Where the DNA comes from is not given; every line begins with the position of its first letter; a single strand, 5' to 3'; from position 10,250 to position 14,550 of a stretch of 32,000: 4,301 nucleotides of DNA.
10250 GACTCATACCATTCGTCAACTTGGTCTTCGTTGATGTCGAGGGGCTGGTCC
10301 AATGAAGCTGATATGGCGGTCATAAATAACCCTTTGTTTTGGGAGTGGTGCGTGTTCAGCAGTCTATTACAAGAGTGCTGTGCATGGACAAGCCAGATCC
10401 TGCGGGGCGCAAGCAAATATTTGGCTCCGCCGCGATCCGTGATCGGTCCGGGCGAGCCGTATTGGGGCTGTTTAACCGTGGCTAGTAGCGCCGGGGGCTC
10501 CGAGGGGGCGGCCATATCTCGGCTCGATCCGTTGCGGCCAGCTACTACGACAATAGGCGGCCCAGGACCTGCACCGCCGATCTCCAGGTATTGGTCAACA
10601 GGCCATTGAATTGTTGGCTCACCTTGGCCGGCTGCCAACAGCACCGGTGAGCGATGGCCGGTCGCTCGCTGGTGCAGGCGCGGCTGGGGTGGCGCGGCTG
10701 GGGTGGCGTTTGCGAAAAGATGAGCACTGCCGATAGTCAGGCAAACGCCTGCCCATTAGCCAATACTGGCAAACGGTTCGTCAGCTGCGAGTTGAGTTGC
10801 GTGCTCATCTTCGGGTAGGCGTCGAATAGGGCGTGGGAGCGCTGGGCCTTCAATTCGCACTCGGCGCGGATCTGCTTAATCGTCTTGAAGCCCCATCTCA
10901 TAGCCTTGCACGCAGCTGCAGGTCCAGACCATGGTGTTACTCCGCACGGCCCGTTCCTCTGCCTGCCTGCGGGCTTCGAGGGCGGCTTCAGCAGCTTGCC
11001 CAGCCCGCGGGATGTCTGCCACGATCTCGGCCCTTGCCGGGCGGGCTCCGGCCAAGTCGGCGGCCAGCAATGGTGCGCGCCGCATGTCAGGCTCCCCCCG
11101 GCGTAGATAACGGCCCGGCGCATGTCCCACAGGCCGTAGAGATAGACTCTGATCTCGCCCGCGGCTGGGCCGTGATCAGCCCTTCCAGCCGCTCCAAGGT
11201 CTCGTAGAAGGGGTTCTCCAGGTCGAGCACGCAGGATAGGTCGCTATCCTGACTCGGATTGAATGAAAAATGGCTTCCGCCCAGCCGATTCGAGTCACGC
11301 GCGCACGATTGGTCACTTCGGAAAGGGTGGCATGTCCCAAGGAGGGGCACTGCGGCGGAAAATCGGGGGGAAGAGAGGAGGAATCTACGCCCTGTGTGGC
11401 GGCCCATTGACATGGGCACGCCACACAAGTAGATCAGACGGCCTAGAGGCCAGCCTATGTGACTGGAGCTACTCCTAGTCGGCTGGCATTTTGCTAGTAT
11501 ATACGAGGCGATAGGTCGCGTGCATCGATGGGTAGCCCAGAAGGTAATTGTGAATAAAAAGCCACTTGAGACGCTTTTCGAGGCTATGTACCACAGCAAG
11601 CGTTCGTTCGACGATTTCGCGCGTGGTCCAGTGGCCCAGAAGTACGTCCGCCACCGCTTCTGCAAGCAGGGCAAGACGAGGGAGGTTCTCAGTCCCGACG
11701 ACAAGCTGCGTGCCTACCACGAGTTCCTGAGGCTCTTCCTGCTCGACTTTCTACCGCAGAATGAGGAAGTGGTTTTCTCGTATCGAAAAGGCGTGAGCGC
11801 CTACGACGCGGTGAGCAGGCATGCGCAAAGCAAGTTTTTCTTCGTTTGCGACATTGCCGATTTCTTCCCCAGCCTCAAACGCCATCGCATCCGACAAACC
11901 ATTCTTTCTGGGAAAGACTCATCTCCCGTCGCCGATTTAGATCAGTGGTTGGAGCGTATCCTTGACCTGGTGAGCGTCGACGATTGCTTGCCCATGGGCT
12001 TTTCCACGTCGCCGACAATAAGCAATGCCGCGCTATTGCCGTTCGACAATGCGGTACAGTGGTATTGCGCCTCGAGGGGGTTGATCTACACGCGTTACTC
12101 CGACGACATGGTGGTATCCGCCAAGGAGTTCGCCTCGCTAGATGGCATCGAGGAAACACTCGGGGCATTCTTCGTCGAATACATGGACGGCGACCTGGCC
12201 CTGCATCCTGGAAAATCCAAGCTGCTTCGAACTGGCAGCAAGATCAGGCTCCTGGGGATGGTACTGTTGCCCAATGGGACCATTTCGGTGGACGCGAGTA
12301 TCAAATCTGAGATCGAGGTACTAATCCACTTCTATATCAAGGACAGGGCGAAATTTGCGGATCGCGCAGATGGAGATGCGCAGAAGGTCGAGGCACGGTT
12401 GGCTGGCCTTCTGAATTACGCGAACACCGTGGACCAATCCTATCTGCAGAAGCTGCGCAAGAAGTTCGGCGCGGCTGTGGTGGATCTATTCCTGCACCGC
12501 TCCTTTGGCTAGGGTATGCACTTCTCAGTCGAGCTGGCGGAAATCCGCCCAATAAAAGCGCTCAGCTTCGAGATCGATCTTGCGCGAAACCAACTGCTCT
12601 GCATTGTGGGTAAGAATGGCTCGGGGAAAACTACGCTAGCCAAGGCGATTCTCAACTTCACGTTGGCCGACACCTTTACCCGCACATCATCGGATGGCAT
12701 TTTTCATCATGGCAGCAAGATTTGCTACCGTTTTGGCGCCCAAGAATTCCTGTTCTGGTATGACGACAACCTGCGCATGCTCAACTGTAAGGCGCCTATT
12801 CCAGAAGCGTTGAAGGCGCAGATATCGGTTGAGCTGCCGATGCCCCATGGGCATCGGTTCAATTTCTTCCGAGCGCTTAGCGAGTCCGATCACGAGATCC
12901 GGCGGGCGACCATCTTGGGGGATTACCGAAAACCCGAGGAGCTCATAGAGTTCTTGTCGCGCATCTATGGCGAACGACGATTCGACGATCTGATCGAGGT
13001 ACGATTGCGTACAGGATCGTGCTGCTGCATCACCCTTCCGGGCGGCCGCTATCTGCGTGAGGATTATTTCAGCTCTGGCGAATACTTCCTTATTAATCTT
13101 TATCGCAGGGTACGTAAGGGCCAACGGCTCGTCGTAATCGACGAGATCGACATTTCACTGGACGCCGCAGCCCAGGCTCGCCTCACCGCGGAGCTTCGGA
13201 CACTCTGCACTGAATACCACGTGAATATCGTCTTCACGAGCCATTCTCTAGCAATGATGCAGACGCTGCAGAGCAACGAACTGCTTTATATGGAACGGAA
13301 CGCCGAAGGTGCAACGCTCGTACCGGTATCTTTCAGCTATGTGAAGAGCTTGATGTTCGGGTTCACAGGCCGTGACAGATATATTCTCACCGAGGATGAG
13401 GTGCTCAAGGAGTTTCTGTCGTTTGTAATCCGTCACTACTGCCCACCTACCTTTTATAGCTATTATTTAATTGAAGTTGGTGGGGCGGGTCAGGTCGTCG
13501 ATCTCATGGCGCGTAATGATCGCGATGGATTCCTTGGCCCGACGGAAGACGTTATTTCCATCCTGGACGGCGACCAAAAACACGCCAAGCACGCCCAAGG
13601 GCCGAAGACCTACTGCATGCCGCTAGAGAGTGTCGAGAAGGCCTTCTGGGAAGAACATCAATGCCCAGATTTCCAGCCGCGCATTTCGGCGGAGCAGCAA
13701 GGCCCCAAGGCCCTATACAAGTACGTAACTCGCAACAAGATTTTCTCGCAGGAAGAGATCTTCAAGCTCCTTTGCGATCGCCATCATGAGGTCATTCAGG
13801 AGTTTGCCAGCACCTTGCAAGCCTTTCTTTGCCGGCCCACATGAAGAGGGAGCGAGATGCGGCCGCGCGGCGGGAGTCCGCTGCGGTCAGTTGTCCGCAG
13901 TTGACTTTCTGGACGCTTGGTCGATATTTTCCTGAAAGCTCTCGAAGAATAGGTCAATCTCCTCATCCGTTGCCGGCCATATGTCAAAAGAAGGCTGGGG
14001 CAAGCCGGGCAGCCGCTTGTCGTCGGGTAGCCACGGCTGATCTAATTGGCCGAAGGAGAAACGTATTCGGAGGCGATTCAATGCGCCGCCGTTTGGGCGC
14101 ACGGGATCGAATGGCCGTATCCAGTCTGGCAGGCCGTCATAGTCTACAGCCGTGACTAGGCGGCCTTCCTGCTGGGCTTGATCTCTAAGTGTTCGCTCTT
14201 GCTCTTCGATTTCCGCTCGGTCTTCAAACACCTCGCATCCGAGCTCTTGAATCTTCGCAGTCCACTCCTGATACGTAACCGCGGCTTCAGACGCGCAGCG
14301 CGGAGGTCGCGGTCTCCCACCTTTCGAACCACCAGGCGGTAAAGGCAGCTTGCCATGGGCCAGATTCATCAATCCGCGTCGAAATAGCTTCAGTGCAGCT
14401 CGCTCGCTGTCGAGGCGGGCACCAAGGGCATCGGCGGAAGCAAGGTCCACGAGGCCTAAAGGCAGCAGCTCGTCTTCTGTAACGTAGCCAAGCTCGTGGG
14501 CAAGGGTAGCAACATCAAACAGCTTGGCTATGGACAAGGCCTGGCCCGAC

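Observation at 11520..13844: Reverse transcriptase translationally coupled to an ABC-ATPase/TOPRIM protein: a retron-like defence module with a non-canonical RT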

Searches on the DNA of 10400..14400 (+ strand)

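Call 7: search_rna_families(source=window, start=10400, end=14400, threshold=evalue, max_evalue=10, show_alignments=3)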
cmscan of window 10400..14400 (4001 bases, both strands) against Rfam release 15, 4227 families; matches with E-value up to 10: 2.
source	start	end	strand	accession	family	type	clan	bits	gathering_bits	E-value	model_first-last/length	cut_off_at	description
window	11013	11112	+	RF00392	SNORA5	Gene; snRNA; snoRNA; HACA-box;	CL00024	15.3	30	8.7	1-134/134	no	Small nucleolar RNA SNORA5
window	12918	12935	+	RF02914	DUF805b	Cis-reg;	CL00115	12.8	35.6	7.3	3-20/35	no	DUF805b RNA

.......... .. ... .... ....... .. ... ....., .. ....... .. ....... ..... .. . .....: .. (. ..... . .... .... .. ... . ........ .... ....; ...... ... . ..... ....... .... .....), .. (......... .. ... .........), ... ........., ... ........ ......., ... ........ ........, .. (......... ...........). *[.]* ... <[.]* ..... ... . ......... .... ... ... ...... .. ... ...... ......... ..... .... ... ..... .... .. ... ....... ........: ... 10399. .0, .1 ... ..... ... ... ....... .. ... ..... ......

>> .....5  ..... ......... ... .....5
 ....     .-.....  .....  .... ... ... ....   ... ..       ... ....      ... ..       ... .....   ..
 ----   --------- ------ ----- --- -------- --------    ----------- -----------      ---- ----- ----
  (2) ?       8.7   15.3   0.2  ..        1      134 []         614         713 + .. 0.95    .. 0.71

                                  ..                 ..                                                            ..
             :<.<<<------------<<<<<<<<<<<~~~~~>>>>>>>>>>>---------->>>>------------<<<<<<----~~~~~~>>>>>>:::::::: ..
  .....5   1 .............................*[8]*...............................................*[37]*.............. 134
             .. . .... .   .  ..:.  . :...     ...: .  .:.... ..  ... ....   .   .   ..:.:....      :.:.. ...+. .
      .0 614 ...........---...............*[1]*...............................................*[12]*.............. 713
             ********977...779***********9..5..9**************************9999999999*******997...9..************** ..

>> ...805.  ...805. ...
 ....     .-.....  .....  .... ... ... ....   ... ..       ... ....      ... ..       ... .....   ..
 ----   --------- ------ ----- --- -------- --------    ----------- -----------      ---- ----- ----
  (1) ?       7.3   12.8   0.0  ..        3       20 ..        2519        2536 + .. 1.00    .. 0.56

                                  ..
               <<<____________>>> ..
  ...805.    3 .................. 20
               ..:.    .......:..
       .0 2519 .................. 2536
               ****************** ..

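Call 63: search_dna_similar(query=window:10650-11270:+, collection=plasmids, mode=distant, max_rows=8)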
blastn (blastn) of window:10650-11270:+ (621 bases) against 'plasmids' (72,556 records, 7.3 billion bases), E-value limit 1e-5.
No match.

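Call 79: build_rna_model(alignment_id=A2, structure=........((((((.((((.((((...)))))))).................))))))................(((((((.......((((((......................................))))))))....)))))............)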
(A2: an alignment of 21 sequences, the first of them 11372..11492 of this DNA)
Model R1 built from alignment A2 (21 sequences, 161 columns); structure: as given.
model positions 122; base pairs 27; branch points 1; effective number of sequences 5.16; information 0.59 bits per position. Calibrated on 0.2 Mb of random sequence (short: E-values are rough).
structure used (alignment columns):
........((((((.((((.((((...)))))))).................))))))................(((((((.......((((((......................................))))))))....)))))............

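Call 81: search_with_rna_model(model_id=R1, sources=[window, L001, L002, L003, L004, L005, L006, L007, L008, L009, L010, L012, L013, L014, L015, L016, L017, L019, L020, L021, L029, L035, L041, L051, L053, L059, L060, L064, L071, L078, L092, L119, L120, L133, L141, L146, L151, L028, L030, L031, L033, L034, L036, L037, L038, L039, L040, L042, L043, L044, L047, L048, L050, L052, L054, L055, L057, L058, L061, L062, L063, L065, L066, L069, L075, L076, L077, L079, L080, L083, L086, L089, L091, L094, L095, L096, L097, L100, L101, L102, L103, L104, L106, L107, L109, L110, L112, L113, L114, L115, L118, L122, L123, L125, L127, L128, L129, L130, L137, L138], max_evalue=0.001, make_alignment=true)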
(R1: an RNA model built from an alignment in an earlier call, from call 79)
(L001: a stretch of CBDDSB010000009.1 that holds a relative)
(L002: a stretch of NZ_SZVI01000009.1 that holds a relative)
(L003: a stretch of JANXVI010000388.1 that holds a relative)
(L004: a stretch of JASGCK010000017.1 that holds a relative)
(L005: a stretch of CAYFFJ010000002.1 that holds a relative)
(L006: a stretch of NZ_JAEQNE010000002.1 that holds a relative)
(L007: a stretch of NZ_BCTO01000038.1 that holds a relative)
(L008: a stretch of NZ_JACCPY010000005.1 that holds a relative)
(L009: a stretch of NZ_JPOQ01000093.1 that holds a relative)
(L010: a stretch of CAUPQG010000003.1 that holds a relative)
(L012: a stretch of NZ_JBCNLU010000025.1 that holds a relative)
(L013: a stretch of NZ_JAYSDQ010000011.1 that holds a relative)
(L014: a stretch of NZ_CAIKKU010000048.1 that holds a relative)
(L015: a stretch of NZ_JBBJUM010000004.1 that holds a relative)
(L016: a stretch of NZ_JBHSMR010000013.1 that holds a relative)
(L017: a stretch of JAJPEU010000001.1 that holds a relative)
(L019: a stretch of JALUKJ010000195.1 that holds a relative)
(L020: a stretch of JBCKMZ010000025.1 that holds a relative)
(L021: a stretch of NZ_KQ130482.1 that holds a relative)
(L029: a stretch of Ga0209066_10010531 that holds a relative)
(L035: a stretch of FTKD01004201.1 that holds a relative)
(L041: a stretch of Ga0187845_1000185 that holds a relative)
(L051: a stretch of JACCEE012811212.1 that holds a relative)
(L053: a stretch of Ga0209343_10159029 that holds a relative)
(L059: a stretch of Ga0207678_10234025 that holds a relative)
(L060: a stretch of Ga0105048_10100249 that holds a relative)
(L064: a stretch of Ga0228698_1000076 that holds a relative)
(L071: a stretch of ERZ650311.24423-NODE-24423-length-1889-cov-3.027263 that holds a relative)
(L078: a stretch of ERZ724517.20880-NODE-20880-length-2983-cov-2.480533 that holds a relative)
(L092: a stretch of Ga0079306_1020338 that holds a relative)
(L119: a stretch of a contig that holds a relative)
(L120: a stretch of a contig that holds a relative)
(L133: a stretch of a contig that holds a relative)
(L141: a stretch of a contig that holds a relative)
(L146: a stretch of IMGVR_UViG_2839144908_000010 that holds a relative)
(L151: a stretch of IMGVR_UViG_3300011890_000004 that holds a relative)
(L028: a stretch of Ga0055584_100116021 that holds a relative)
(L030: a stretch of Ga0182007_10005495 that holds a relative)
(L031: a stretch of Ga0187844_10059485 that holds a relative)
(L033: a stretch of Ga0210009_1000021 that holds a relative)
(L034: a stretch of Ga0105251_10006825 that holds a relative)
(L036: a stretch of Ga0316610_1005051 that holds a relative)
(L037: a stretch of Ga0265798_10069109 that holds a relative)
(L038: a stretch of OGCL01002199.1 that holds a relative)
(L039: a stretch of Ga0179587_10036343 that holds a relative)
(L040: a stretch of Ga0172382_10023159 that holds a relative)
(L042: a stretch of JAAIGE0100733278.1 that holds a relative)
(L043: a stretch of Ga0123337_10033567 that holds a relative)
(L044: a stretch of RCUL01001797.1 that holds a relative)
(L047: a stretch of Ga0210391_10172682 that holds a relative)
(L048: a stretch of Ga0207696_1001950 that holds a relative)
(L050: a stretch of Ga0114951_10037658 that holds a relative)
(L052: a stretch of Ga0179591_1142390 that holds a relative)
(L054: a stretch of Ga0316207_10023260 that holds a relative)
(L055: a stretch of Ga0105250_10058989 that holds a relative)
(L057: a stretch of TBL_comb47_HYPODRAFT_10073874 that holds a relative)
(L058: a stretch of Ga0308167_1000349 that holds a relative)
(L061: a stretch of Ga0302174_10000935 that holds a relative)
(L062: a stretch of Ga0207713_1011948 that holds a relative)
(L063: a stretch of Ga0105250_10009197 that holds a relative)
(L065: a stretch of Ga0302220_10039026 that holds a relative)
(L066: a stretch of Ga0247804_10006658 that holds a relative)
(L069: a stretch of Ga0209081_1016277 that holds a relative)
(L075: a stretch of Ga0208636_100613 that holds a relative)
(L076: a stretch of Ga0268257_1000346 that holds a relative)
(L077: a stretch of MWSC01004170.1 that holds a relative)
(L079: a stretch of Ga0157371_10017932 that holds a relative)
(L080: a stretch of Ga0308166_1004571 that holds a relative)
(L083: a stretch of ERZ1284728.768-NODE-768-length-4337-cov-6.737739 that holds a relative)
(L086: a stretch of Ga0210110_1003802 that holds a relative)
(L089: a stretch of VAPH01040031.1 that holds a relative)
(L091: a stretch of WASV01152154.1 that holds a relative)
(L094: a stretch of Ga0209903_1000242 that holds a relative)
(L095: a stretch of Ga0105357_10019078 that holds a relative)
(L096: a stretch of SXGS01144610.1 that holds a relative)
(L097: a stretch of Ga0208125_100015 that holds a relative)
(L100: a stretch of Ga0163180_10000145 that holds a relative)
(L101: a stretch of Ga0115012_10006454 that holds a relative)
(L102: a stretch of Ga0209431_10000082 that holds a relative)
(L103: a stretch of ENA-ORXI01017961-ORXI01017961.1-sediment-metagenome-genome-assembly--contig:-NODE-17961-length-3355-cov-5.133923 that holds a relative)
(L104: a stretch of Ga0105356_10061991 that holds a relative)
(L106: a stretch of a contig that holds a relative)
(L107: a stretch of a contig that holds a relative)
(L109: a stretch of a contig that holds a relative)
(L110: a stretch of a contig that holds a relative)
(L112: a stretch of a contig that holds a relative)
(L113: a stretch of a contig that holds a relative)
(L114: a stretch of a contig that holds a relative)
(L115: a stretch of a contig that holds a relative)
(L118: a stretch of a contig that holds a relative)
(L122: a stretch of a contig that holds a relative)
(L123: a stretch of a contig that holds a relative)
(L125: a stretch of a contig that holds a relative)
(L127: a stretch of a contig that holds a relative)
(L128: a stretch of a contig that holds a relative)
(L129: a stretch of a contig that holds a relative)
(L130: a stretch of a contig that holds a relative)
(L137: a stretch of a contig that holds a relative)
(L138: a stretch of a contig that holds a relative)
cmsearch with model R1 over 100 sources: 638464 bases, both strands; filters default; matches with E-value up to 0.001: 101.
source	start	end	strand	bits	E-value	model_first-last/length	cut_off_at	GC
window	11372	11492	-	116.6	3.6e-24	1-122/122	no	0.57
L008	3314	3447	-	113.1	2.3e-23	1-122/122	no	0.57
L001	3335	3456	-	113.1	2.4e-23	1-122/122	no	0.54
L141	1845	1961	-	111.8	4.7e-23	1-122/122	no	0.53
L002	3319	3439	-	110.6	8.6e-23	1-122/122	no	0.56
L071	1119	1234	-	110.2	1.1e-22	1-122/122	no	0.49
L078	534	649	-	109.2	1.8e-22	1-122/122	no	0.53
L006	3323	3438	-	108.7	2.4e-22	1-122/122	no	0.58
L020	3319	3439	-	107.7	4.1e-22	1-122/122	no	0.53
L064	4175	4296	-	107.2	5.3e-22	1-122/122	no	0.58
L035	1045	1178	+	106.9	6.1e-22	1-122/122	no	0.57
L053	790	926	-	106.9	6.1e-22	1-122/122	no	0.51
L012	3334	3465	-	106.8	6.5e-22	1-122/122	no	0.61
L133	2334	2448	-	106.5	7.5e-22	1-122/122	no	0.52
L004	3335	3458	-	106.3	8.5e-22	1-122/122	no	0.44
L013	3325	3442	-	106.2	8.8e-22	1-122/122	no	0.58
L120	355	469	-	104.8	1.8e-21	1-122/122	no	0.5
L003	3241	3354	-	104.2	2.6e-21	1-122/122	no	0.53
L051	419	552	-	103.1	4.6e-21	1-122/122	no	0.54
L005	3337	3452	-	103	4.8e-21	1-122/122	no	0.56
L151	9746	9860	+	102.9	5.1e-21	1-122/122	no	0.52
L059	767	882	-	102.8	5.4e-21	1-122/122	no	0.53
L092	488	607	+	102.3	7.1e-21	1-122/122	no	0.56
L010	3330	3445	-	102.2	7.2e-21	1-122/122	no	0.53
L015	2284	2396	-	99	3.9e-20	1-122/122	no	0.56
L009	2809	2946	-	96.9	1.2e-19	1-122/122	no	0.57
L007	3320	3445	-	94.5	4.3e-19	1-122/122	no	0.53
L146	1019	1144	+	94.5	4.3e-19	1-122/122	no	0.53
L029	5026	5149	+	83.5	1.4e-16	1-122/122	no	0.59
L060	3363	3488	+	83.2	1.7e-16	1-122/122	no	0.58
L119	1013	1142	+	82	3.2e-16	1-122/122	no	0.52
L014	3235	3365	-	78.5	2e-15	1-122/122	no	0.56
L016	3298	3419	-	78.4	2.1e-15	1-122/122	no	0.51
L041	2262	2386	+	75.5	9.6e-15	1-122/122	no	0.51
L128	5304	5433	-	71.7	7e-14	1-122/122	no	0.5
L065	350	473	+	67.4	6.9e-13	1-122/122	no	0.58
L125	6598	6722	-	64.8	2.7e-12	1-122/122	no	0.5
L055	1102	1229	-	64.4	3.4e-12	1-122/122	no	0.42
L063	3024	3163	-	64.3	3.6e-12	1-122/122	no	0.44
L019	3389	3510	+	61.8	1.3e-11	1-122/122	no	0.32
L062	1224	1352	+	60.9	2.1e-11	1-122/122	no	0.47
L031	224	341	+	60.9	2.1e-11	1-122/122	no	0.56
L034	359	486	+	60.8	2.3e-11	1-122/122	no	0.46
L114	10025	10147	+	60.7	2.3e-11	1-122/122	no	0.43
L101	6596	6727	-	60.3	3e-11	1-122/122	no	0.42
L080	5012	5139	+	59.5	4.5e-11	1-122/122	no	0.44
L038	7188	7317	+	58.9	5.9e-11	1-122/122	no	0.48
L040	6589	6715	-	58.4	8.1e-11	1-122/122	no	0.57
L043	972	1099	+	58.2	8.9e-11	1-122/122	no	0.52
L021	3196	3321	+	57.9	1.1e-10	1-122/122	no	0.48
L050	2504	2631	-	57.8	1.1e-10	1-122/122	no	0.38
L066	2145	2298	+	57.6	1.2e-10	1-122/122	no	0.42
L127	4113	4236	-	57.3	1.4e-10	1-122/122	no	0.61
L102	3271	3388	-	56.8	1.8e-10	1-122/122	no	0.48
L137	921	1043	+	56.6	2.1e-10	1-122/122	no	0.46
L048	7914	8045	-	56.3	2.4e-10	1-122/122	no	0.42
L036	327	452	+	56.3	2.5e-10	1-122/122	no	0.44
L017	202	323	+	55.9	3e-10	1-122/122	no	0.34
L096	2471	2594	-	55.8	3.1e-10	1-122/122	no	0.4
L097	1266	1382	-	55.7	3.2e-10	1-122/122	no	0.4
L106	2984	3116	-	55.7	3.3e-10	1-122/122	no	0.44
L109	622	747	+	55.6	3.5e-10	1-122/122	no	0.49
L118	1970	2090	-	54.4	6.4e-10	1-122/122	no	0.4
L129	581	710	+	53.4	1.1e-09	1-122/122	no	0.52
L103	378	499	+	53.3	1.2e-09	1-122/122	no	0.39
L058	1743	1873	-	52.5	1.8e-09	1-122/122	no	0.47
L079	718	851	+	52.4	1.9e-09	1-122/122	no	0.43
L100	10767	10899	+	52.1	2.2e-09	1-122/122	no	0.37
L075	4127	4249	+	51.4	3.1e-09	1-122/122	no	0.4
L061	2831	2962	+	51.2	3.5e-09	1-122/122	no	0.46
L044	6566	6692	-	50.7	4.7e-09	1-122/122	no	0.46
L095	773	901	+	50.5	5.2e-09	1-122/122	no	0.36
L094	2015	2146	+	50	6.6e-09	1-122/122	no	0.48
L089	2471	2587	-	50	6.7e-09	1-122/122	no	0.41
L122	177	317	+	49.5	8.6e-09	1-122/122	no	0.38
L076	3365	3501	-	48.7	1.4e-08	1-122/122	no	0.45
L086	1821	1945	+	48.5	1.5e-08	1-122/122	no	0.54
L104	362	467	+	48.5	1.5e-08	1-122/122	no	0.37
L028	808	939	-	48.2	1.7e-08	1-122/122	no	0.38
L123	2474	2594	+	48.1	1.9e-08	1-122/122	no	0.49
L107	4370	4496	+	47.5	2.5e-08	1-122/122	no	0.35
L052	1906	2029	+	47.2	3e-08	1-122/122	no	0.43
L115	2125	2205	+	47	3.2e-08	1-122/122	no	0.37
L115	5550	5630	+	47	3.2e-08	1-122/122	no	0.37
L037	3024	3142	-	47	3.3e-08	1-122/122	no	0.5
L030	521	648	+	47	3.3e-08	1-122/122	no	0.57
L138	503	611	+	46.8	3.7e-08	1-122/122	no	0.34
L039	138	268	+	46.2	4.9e-08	1-122/122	no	0.54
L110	1851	1987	+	46.1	5.2e-08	1-122/122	no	0.46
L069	2956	3092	-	45.9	5.8e-08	1-122/122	no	0.39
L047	1487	1617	-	45.9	5.8e-08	1-122/122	no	0.51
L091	626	755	+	44.8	1e-07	1-122/122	no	0.3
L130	2941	3054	-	44.8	1e-07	1-122/122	no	0.53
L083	864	984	+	44.7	1.1e-07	1-122/122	no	0.44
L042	3198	3273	-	44.1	1.5e-07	1-122/122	no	0.53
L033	1018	1153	+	43.5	2.1e-07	1-122/122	no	0.4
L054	2883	2997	-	43.3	2.3e-07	1-122/122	no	0.46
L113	4100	4212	-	42.3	3.9e-07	1-122/122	no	0.52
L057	168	292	+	42.3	3.9e-07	1-122/122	no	0.4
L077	3760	3834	-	39.6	1.6e-06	1-122/122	no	0.48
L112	44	167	+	38.1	3.6e-06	1-122/122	no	0.48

Alignment A6: 101 matches aligned to the model, 266 columns, each read 5' to 3' on its own strand. Consensus structure (alignment columns), stored with it:
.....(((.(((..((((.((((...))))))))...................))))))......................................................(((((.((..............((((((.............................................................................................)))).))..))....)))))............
